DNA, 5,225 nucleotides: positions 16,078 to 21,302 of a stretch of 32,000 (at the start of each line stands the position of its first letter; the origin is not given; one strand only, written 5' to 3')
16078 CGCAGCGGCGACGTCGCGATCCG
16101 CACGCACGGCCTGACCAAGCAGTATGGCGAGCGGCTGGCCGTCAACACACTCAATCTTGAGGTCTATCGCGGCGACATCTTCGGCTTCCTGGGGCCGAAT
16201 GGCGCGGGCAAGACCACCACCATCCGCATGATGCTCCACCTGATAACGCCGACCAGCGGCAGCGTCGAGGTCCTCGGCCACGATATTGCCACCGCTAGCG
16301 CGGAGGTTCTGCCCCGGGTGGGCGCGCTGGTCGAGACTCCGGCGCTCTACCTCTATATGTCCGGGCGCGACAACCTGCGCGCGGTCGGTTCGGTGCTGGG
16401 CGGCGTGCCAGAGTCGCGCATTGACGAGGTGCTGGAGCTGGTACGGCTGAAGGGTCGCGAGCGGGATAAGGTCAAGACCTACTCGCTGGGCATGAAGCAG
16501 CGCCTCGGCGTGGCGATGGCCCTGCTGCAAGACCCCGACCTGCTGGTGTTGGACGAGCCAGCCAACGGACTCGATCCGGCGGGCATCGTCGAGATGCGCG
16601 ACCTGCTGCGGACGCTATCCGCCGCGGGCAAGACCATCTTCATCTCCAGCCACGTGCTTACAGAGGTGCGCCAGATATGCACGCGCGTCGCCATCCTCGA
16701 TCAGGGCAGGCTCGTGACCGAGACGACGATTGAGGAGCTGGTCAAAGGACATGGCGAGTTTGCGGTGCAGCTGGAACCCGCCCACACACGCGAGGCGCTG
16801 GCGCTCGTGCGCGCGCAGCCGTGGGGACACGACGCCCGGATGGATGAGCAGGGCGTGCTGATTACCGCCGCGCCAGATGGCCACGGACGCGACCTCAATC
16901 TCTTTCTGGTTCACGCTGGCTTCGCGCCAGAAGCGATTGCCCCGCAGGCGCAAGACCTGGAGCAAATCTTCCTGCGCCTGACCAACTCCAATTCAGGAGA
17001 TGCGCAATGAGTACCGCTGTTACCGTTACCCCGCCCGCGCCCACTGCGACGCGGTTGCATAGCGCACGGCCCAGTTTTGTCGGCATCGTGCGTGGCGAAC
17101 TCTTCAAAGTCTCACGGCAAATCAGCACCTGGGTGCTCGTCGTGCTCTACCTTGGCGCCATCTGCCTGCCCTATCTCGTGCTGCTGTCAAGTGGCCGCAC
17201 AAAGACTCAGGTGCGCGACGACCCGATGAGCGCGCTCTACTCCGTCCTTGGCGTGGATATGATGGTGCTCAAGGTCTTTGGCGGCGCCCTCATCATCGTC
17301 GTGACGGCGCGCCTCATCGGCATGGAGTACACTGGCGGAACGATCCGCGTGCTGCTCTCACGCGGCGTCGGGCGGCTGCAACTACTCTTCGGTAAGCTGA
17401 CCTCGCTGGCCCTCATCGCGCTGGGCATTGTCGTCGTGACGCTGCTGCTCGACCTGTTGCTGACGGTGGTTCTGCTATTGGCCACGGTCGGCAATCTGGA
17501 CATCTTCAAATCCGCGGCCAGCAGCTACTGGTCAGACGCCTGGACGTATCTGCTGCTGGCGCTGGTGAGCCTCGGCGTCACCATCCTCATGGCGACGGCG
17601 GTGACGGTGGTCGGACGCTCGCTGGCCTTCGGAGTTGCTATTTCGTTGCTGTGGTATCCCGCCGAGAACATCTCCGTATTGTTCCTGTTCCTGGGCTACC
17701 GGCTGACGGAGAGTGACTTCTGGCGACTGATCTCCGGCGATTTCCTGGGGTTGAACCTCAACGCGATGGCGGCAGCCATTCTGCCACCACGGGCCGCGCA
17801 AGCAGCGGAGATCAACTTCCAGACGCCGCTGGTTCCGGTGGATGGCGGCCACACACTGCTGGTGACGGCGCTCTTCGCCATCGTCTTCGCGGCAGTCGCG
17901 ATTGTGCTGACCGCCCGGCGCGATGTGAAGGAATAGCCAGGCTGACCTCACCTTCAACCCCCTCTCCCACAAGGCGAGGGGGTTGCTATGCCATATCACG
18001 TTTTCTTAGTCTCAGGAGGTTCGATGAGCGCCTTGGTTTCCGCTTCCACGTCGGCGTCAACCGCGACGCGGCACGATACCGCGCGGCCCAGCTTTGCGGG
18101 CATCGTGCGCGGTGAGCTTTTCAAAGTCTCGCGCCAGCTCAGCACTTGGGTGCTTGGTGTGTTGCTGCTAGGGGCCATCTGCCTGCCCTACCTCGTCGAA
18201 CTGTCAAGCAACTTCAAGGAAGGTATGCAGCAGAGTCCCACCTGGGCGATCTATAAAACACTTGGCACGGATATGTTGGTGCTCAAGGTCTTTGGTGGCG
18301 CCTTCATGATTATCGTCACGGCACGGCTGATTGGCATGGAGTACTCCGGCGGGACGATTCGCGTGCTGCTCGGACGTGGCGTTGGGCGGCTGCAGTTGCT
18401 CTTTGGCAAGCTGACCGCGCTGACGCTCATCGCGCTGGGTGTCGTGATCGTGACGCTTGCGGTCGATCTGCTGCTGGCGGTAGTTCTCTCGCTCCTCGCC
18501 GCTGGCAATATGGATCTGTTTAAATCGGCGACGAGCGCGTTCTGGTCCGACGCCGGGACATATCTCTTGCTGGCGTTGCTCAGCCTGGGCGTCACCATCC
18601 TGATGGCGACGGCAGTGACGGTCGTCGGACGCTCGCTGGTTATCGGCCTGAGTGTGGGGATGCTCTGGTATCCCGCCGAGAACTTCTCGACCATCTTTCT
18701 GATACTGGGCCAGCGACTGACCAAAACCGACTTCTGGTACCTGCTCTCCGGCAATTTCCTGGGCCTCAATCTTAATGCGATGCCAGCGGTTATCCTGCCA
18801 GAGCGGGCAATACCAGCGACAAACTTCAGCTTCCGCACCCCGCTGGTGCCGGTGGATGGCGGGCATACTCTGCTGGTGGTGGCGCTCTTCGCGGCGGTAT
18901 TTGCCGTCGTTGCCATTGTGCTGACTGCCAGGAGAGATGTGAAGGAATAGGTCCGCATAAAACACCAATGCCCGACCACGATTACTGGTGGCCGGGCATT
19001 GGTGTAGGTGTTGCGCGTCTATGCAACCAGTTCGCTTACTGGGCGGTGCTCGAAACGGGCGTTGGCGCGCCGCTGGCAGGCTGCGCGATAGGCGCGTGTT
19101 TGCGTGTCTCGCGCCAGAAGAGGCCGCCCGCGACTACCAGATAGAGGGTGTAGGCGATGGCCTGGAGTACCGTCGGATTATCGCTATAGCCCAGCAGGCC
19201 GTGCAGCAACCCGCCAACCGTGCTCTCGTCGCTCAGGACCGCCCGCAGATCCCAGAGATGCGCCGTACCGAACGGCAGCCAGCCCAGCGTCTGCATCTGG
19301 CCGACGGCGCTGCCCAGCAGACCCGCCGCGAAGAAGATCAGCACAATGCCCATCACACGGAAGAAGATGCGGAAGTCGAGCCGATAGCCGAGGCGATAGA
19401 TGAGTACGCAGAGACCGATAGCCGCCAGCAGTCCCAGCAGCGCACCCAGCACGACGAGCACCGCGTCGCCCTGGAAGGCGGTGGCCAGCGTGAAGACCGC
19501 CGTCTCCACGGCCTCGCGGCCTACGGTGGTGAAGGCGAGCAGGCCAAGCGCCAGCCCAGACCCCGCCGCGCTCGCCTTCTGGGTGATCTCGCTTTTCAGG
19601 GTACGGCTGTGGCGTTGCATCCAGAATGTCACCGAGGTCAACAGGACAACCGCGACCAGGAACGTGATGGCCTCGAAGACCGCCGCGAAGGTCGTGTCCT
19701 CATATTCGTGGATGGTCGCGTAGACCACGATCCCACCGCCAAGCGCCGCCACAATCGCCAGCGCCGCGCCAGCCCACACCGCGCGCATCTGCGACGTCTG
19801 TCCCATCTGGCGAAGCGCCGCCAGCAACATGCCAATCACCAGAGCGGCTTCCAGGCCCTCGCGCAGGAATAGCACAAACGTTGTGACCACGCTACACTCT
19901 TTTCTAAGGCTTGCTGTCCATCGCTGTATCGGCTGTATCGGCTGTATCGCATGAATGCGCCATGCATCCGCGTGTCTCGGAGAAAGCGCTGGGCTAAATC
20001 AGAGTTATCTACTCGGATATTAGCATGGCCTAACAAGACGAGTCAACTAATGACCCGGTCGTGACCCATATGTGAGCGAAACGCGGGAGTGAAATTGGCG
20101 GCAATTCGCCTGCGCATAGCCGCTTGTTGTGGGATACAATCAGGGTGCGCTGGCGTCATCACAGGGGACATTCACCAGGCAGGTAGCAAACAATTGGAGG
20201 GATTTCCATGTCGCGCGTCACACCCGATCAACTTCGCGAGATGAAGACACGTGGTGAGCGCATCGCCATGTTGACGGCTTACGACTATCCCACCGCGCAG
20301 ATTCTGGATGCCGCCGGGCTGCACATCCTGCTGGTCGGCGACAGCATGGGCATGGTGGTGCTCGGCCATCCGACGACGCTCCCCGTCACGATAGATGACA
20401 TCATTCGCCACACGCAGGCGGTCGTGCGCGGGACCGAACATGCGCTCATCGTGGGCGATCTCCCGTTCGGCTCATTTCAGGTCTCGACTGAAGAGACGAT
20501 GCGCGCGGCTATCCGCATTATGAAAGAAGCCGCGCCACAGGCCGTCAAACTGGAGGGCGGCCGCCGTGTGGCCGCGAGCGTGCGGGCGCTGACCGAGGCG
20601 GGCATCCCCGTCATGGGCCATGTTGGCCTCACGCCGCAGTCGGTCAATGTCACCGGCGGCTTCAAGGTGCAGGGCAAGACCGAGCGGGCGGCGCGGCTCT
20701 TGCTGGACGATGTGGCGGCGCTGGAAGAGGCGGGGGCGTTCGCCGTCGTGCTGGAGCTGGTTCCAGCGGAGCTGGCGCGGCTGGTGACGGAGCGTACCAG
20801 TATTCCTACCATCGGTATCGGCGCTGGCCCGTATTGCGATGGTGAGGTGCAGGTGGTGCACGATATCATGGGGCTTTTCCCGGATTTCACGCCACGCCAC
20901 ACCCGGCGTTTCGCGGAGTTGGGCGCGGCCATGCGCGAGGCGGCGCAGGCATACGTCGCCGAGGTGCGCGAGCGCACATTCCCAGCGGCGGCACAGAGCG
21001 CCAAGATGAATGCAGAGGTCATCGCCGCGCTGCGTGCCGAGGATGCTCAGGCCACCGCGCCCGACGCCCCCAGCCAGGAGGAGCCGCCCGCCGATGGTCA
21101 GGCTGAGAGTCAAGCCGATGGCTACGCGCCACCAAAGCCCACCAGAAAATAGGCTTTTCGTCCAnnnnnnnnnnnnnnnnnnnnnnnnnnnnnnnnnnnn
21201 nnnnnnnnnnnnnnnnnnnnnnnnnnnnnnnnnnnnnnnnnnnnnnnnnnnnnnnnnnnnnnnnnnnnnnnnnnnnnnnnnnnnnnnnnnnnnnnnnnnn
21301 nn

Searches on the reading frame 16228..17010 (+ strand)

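Call 76: search_protein_families(library=pfam, proteins=[window:16228-17010:+], max_evalue=0.00001)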
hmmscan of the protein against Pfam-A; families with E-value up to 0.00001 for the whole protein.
window:16228-17010:+ (260 aa): 2 families
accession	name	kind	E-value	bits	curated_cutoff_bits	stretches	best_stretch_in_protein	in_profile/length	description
PF00005.33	ABC_tran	-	5.8e-15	56.5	25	1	1-113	30-137/137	ABC transporter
PF13304.12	AAA_21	-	8.3e-08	33.1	27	1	85-142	238-298/304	AAA domain, putative AbiEii toxin, Type IV TA system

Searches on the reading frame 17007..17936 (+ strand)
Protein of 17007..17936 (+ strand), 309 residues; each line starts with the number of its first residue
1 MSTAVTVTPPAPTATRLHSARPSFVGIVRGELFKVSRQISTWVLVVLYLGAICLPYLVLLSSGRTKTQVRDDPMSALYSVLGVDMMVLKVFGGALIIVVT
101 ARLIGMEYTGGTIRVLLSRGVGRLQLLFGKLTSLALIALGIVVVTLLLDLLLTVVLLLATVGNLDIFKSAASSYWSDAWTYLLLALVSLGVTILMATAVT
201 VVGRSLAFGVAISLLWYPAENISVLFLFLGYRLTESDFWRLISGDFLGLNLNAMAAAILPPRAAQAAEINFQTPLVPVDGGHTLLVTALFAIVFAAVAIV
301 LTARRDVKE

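Call 76: search_protein_families(library=pfam, proteins=[window:17007-17936:+], max_evalue=0.00001)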
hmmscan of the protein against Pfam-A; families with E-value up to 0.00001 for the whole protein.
window:17007-17936:+ (309 aa): 2 families
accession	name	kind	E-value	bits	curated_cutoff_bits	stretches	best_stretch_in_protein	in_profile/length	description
PF12679.13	ABC2_membrane_2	-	8.4e-12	45.4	27.2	1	29-202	5-166/283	ABC-2 family transporter protein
PF12730.13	ABC2_membrane_4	-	9e-11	42.5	27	1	28-215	2-174/179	ABC-2 family transporter protein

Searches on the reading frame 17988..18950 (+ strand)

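Call 76: search_protein_families(library=pfam, proteins=[window:17988-18950:+], max_evalue=0.00001)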
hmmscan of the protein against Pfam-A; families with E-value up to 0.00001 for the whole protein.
window:17988-18950:+ (320 aa): 2 families
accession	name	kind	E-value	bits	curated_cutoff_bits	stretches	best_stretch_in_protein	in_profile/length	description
PF12730.13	ABC2_membrane_4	-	3.2e-09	37.5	27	1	41-221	3-169/179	ABC-2 family transporter protein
PF12679.13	ABC2_membrane_2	-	5.8e-08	32.8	27.2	1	39-206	3-176/283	ABC-2 family transporter protein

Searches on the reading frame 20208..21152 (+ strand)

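Call 76: search_protein_families(library=pfam, proteins=[window:20208-21152:+], max_evalue=0.00001)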
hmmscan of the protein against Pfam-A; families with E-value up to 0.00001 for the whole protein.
window:20208-21152:+ (314 aa): 1 family
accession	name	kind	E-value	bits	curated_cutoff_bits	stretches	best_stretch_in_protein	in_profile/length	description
PF02548.21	Pantoate_transf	-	6.9e-112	373.5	28.7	1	3-260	1-258/259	Ketopantoate hydroxymethyltransferase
